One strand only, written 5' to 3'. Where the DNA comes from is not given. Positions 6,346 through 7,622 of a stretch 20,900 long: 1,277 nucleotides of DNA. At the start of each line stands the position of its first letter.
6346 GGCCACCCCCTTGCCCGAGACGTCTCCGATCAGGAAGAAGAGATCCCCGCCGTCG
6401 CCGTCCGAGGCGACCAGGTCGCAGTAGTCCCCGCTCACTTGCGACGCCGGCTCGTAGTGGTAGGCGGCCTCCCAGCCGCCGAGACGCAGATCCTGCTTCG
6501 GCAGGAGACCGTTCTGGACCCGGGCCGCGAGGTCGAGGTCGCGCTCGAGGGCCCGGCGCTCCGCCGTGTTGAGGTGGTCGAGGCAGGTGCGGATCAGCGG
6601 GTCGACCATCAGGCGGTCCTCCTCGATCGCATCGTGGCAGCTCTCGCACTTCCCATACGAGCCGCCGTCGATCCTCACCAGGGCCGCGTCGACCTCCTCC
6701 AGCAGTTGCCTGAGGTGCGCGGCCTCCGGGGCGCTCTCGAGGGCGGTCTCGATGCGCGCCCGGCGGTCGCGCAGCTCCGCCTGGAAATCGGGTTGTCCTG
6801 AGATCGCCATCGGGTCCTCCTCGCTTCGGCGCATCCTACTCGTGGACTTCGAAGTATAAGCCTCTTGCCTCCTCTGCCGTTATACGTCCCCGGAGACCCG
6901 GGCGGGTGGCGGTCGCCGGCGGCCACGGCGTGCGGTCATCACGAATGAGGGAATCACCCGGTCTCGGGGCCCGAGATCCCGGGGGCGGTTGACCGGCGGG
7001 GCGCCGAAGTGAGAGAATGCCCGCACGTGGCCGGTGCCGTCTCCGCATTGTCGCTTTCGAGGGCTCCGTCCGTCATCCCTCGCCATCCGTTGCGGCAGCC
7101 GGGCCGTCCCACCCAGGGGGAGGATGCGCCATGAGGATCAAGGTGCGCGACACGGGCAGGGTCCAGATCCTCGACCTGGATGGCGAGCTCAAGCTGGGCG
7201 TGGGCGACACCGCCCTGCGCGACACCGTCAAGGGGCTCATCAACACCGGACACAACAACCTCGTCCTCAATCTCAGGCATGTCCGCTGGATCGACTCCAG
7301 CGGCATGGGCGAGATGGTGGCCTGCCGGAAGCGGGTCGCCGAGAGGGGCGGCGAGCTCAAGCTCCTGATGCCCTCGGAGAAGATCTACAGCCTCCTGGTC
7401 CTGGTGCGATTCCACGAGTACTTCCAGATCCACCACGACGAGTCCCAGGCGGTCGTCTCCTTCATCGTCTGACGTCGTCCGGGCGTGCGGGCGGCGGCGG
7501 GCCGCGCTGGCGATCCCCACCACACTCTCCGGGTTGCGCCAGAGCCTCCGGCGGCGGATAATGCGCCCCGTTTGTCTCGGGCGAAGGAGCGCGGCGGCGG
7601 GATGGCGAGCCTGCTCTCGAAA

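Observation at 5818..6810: Serine phosphatase with a DksA/TraR-type zinc finger fused to its N-terminus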

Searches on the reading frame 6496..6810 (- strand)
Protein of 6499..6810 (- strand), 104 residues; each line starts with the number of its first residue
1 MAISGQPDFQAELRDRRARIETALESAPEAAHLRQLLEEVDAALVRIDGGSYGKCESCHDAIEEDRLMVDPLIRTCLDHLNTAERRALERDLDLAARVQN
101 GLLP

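Call 17: find_homologous_proteins(query=window:6499-6810:-, max_evalue=0.001)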
Query seq(104 aa) (104 aa): 19 proteins with E <= 0.001 among 42 candidates.
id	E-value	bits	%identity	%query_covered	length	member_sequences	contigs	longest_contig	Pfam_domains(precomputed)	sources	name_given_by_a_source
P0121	9.1e-28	114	57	99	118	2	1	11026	PF01258.24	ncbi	-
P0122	7.5e-27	111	57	98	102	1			PF01258.24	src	-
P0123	2.2e-26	110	60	89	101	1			PF01258.24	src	-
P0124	4.2e-26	109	57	92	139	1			PF01258.24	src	-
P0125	5.0e-26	109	59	89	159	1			PF01258.24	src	-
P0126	5.4e-26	109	57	92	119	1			PF01258.24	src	-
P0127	1.3e-25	107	57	92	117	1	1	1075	PF01258.24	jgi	jgi:sigma-B regulation protein RsbU (phosphoserine phosphatase)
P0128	1.7e-25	107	56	93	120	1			PF01258.24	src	-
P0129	3.2e-25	106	59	89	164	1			PF01258.24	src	-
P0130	5.8e-25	105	58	89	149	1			PF01258.24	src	-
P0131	1.2e-24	104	58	88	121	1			-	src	-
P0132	1.9e-24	104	54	99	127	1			PF01258.24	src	-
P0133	5.3e-24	102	52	94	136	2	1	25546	PF01258.24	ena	-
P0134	1.4e-23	101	53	92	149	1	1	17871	PF01258.24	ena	-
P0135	6.7e-23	99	55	89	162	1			PF01258.24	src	-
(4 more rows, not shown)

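Call 31: search_solved_structures(query=A4, max_evalue=1, show_alignments=3)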
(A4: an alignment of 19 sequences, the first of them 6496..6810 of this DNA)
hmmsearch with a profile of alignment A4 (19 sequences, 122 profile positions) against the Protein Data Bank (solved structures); distinct sequences matched with E-value up to 1: 13.
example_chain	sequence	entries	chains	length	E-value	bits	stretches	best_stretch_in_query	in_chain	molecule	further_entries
2kq9_A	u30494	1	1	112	3.4e-09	39.9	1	37-82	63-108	DnaK suppressor protein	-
1tjl_A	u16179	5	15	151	6.4e-08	35.8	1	21-89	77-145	DnaK suppressor protein | RNA polymerase-binding transcription factor DksA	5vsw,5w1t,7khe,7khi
4ijj_A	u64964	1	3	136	1.8e-07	34.3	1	34-89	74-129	Putative C4-type zinc finger protein, DksA/TraR family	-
6ptg_A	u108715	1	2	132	6.5e-07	32.5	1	34-75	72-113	DnaK Suppressor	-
1t3u_A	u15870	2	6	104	0.057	16.5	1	6-49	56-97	conserved hypothetical protein | ZAPA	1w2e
6z35_A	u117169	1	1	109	0.072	16.2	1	6-51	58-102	Maquette 2-1ip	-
6lod_A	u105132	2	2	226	0.097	15.8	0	58-88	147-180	MULTIHEME_CYTC domain-containing protein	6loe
5tgw_A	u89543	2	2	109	0.2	14.8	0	9-51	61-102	PS1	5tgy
2zdi_A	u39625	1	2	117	0.45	13.7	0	21-108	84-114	Prefoldin subunit beta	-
2kgo_A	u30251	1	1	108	0.77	12.9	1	33-85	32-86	Uncharacterized protein ybiI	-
7jh6_A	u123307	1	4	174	0.84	12.8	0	18-52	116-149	Two-domain di-Zn(II) and porphyrin-binding protein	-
2zqm_A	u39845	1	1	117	0.87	12.7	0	79-108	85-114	Prefoldin beta subunit 1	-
6f0k_A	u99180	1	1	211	0.97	12.6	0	58-83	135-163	Cytochrome c family protein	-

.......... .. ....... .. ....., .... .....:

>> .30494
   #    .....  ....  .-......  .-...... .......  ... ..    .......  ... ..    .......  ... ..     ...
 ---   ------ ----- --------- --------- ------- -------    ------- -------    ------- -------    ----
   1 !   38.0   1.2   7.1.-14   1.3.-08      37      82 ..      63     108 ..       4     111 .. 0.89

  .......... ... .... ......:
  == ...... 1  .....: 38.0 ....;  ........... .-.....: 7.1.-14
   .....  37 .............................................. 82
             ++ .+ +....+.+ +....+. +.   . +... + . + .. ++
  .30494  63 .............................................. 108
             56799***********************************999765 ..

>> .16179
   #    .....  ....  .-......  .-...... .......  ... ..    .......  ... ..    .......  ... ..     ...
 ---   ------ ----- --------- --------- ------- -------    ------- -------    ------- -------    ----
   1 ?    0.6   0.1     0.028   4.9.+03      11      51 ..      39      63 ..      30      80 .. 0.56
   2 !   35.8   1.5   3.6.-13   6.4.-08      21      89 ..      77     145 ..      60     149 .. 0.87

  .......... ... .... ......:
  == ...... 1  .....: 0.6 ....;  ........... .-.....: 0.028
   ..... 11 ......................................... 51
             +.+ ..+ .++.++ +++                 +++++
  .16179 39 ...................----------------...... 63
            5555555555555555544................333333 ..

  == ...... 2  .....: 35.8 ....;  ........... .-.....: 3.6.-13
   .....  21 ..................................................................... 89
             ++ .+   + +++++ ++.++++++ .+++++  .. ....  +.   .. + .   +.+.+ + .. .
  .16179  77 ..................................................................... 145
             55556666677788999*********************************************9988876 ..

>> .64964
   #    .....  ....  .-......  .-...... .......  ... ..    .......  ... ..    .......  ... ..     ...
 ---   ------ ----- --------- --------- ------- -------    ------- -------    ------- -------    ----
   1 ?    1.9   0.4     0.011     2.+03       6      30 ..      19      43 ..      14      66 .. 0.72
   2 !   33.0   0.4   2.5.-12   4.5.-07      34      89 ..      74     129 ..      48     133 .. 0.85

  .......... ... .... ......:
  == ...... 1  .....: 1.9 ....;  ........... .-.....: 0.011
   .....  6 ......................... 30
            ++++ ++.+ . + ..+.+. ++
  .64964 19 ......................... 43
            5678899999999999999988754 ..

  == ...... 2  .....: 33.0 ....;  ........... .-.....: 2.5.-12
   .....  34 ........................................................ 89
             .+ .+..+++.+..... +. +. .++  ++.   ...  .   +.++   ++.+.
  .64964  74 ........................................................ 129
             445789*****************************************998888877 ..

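Call 38: predict_structure(alignment_id=A4)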
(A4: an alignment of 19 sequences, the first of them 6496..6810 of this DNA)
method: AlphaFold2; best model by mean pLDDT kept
length: 105 residues; sequences in the alignment: 19
mean_pLDDT: 87.7   pTM: 0.68
mean pLDDT of the five models: 87.7, 86.3, 77.7, 77.5, 71.3
residues with pLDDT >= 90: 62; 70-90: 34; 50-70: 4; < 50: 5
segments of 3 or more residues with pLDDT < 50: 1-5
pLDDT, mean of each block of 10 residues (from residue 1): 57 94 94 94 93 93 89 91 89 89 77
secondary structure, 60 per line:
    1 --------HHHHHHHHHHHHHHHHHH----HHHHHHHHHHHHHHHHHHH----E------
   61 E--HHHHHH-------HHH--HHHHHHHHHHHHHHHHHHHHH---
elements in order: H9-26 H31-49 H64-69 H82-102

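Call 50: search_protein_representatives(alignment_id=A4)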
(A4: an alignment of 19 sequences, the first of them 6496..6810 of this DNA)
Query: 19 sequences, 122 profile positions. Proteins with E-value up to 0.001 (for the whole library): 21321; up to 1e-10: 571; up to 1e-30: 139. The best 150 are listed.
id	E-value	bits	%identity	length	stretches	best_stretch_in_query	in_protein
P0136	4.0e-44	165.6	-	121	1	4-122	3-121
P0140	1.1e-43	164.1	-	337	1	6-122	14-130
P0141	1.3e-43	164.0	-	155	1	5-118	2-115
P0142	1.6e-43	163.7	-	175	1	4-121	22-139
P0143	1.8e-43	163.5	-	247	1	4-122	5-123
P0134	2.4e-43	163.1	-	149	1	3-119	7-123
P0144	2.6e-43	163.0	-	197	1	3-122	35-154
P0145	2.9e-43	162.8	-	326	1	5-122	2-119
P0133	4.0e-43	162.4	-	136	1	6-117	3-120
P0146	1.5e-42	160.5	-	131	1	5-111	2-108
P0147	1.9e-42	160.2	-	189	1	5-122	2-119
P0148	2.1e-42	160.0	-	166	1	5-109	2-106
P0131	2.3e-42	159.9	-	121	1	3-112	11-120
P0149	2.4e-42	159.9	-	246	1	6-120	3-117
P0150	2.4e-42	159.9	-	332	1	3-120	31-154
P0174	6.4e-39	148.8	-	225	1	5-122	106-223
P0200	1.8e-36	140.9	-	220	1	7-122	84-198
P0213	2.4e-35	137.3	-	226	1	3-105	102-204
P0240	1.7e-33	131.3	-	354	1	5-122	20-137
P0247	1.4e-32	128.3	-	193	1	8-101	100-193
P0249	1.7e-32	128.1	-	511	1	31-122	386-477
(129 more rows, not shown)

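Call 51: search_protein_families(library=pfam, proteins=[P0249, P0174, P0213, P0200, P0247, P0240], max_evalue=0.01)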
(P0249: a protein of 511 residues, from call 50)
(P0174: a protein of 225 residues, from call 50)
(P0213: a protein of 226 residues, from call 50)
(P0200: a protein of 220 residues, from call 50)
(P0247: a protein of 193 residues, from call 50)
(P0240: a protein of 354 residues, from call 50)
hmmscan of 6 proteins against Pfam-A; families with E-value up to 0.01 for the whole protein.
P0249 (511 aa): 5 families
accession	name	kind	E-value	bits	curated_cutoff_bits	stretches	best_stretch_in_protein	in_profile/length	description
PF02805.21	Ada_Zn_binding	-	9.4e-28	96.5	23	1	9-70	2-63/65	Metal binding domain of Ada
PF01035.26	DNA_binding_1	-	3.9e-25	87.9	27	1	280-344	16-80/81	6-O-methylguanine DNA methyltransferase, DNA binding domain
PF12833.13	HTH_18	-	1.3e-10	41.9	33.6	1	100-154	2-57/80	Helix-turn-helix domain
PF01258.23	zf-dskA_traR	-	4.8e-08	33.3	24.9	1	408-436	1-29/36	Prokaryotic dksA/traR C4-type zinc finger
PF00165.29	HTH_AraC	-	6.1e-05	23.5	26.6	1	95-125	10-40/42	Bacterial regulatory helix-turn-helix proteins, AraC family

P0174 (225 aa): 1 family
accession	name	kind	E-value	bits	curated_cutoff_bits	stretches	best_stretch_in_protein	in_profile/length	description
PF01258.23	zf-dskA_traR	-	5.2e-07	30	24.9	1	154-188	1-35/36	Prokaryotic dksA/traR C4-type zinc finger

P0213 (226 aa): 1 family
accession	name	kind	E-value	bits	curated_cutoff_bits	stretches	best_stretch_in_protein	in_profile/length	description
PF01258.23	zf-dskA_traR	-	4.6e-07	30.2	24.9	1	152-180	1-29/36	Prokaryotic dksA/traR C4-type zinc finger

P0200 (220 aa): 1 family
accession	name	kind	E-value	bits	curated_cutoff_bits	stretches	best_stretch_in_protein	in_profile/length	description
PF01258.23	zf-dskA_traR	-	1.4e-08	35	24.9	1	129-164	1-36/36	Prokaryotic dksA/traR C4-type zinc finger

P0247 (193 aa): 1 family
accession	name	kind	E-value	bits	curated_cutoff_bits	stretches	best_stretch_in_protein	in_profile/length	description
PF01258.23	zf-dskA_traR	-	1.6e-07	31.6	24.9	1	145-173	1-29/36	Prokaryotic dksA/traR C4-type zinc finger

P0240 (354 aa): 2 families
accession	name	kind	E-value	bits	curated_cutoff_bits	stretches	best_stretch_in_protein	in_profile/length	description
PF07228.17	SpoIIE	-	5.9e-46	157.3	25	1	161-344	6-191/192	Stage II sporulation protein E (SpoIIE)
PF01258.23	zf-dskA_traR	-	0.0017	18.8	24.9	1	68-96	1-29/36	Prokaryotic dksA/traR C4-type zinc finger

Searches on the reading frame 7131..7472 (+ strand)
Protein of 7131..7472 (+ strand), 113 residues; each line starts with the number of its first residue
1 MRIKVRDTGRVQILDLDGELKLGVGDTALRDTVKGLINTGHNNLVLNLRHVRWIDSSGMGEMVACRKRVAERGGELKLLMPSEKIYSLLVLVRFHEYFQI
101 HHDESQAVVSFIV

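Call 60: find_homologous_proteins(query=window:7131-7472:+, max_evalue=0.00001)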
Query window:7131-7472:+ (113 aa): 1 proteins with E <= 0.00001 among 1 candidates.
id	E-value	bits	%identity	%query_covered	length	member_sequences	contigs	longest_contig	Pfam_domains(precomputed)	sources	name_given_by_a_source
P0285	2.4e-67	242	100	100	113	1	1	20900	PF01740.27,PF13466.13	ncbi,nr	ncbi:MAG TPA: STAS domain-containing protein [Candidatus Polarisedimenticolia bacterium]|nr:STAS dom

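Call 64: search_solved_structures(query=window:7131-7472:+, max_evalue=0.01, show_alignments=3)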
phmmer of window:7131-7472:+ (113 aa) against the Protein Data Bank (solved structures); distinct sequences matched with E-value up to 0.01: 6.
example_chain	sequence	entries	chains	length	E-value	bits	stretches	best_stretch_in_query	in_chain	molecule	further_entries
2ka5_A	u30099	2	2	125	1.1e-05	29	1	35-108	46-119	Putative anti-sigma factor antagonist TM_1081 | Putative anti-sigma factor antagonist TM1081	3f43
1auz_A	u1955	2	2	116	1.4e-05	28.7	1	11-110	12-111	SPOIIAA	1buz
1th8_B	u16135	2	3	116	7.2e-05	26.3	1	11-108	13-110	Anti-sigma F factor antagonist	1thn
1tid_B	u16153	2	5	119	0.00021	24.9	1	11-108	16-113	Anti-sigma F factor antagonist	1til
1sbo_A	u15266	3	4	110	0.00026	24.5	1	24-101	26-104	Putative anti-sigma factor antagonist TM1442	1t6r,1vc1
6m36_B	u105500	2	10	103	0.00028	24.4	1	16-92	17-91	Anti-sigma-B factor antagonist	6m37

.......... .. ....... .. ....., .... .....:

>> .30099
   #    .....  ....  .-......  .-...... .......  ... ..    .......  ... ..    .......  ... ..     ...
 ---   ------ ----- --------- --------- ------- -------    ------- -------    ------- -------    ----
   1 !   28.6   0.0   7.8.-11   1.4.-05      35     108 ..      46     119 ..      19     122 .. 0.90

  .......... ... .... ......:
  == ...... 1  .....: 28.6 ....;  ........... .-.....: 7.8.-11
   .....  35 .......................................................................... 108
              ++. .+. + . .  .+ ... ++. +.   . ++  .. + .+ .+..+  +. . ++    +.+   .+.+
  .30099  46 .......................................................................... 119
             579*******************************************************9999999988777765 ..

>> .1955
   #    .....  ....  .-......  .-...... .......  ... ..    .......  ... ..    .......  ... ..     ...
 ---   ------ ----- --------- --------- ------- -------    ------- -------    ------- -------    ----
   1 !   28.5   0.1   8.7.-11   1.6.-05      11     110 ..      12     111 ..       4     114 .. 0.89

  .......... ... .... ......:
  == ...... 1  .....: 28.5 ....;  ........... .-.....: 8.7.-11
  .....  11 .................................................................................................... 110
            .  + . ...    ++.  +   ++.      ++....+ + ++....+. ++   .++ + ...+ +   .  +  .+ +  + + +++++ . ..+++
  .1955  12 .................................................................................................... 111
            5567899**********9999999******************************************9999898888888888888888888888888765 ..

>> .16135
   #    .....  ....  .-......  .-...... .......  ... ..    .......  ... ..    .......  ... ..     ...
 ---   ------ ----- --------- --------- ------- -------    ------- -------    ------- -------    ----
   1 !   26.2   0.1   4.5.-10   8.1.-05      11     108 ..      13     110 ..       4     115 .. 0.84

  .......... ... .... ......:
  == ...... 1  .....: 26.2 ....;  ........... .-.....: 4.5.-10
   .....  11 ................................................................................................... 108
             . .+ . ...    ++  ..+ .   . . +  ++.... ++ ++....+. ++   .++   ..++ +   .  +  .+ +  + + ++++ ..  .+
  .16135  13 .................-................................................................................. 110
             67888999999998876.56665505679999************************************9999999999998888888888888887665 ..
